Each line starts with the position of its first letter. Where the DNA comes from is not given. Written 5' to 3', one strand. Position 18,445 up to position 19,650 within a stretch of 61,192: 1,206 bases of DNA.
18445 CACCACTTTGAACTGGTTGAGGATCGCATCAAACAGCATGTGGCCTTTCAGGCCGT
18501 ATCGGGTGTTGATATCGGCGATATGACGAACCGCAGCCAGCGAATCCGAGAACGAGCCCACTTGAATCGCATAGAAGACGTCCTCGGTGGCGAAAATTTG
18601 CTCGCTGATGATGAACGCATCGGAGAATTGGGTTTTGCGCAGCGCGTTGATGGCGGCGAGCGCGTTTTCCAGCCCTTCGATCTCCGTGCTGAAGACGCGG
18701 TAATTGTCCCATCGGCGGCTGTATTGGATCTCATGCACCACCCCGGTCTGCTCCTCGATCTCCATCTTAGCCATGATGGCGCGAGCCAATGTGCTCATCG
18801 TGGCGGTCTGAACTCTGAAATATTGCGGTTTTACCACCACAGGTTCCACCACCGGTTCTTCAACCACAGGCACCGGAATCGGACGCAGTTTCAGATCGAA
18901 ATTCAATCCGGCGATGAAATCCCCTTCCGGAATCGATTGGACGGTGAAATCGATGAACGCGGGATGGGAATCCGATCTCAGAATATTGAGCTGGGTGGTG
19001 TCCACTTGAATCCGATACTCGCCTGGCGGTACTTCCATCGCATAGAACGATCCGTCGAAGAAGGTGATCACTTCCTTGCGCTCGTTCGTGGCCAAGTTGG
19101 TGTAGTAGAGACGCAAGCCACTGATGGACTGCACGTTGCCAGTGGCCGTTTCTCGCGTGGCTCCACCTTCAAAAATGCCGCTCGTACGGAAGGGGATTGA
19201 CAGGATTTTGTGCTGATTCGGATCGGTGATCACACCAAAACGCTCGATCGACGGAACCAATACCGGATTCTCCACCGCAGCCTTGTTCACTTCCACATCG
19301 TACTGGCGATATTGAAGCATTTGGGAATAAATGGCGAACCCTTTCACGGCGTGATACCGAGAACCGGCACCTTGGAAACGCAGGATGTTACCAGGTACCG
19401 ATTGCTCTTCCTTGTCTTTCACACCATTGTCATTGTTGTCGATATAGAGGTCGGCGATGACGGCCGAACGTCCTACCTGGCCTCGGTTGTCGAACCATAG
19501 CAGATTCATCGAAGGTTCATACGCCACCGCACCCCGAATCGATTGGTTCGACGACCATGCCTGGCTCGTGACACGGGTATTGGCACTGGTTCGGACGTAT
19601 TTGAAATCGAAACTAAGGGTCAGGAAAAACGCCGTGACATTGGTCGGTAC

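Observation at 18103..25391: Non-canonical chaperone-usher-like fibre cluster built from DUF4402/SCPU-like subunits in an FCB-type genome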

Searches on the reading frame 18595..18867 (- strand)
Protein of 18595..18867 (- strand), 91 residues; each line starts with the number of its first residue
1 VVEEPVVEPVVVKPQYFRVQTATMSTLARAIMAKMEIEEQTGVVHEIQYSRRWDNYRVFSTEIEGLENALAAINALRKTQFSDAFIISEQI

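Call 74: search_protein_families(library=pfam, proteins=[window:18595-18867:-], max_evalue=1)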
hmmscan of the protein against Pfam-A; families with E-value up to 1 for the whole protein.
window:18595-18867:- (91 aa): 1 family
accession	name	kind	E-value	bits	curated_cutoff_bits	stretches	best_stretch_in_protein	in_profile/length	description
PF05036.18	SPOR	-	5.7e-05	23.8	21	1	14-87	2-75/76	SPOR domain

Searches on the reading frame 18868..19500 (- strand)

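Call 74: search_protein_families(library=pfam, proteins=[window:18868-19500:-], max_evalue=1)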
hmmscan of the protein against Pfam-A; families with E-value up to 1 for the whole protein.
window:18868-19500:- (211 aa): 4 families
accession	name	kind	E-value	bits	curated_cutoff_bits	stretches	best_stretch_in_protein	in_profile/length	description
PF13620.12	CarboxypepD_reg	-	0.0016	19.2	32.3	1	124-168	12-56/82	Carboxypeptidase regulatory-like domain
PF09430.16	EMC7_beta-sandw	-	0.0049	17.5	26.6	1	142-171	21-50/122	ER membrane protein complex subunit 7, beta-sandwich domain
PF17210.9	SdrD_B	-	0.0076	16.9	29.7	1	19-42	8-31/112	SdrD B-like domain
PF23194.1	NOMO_5th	-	0.05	14.4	27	1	133-171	23-61/89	NOMO fifth transthyretin-like domain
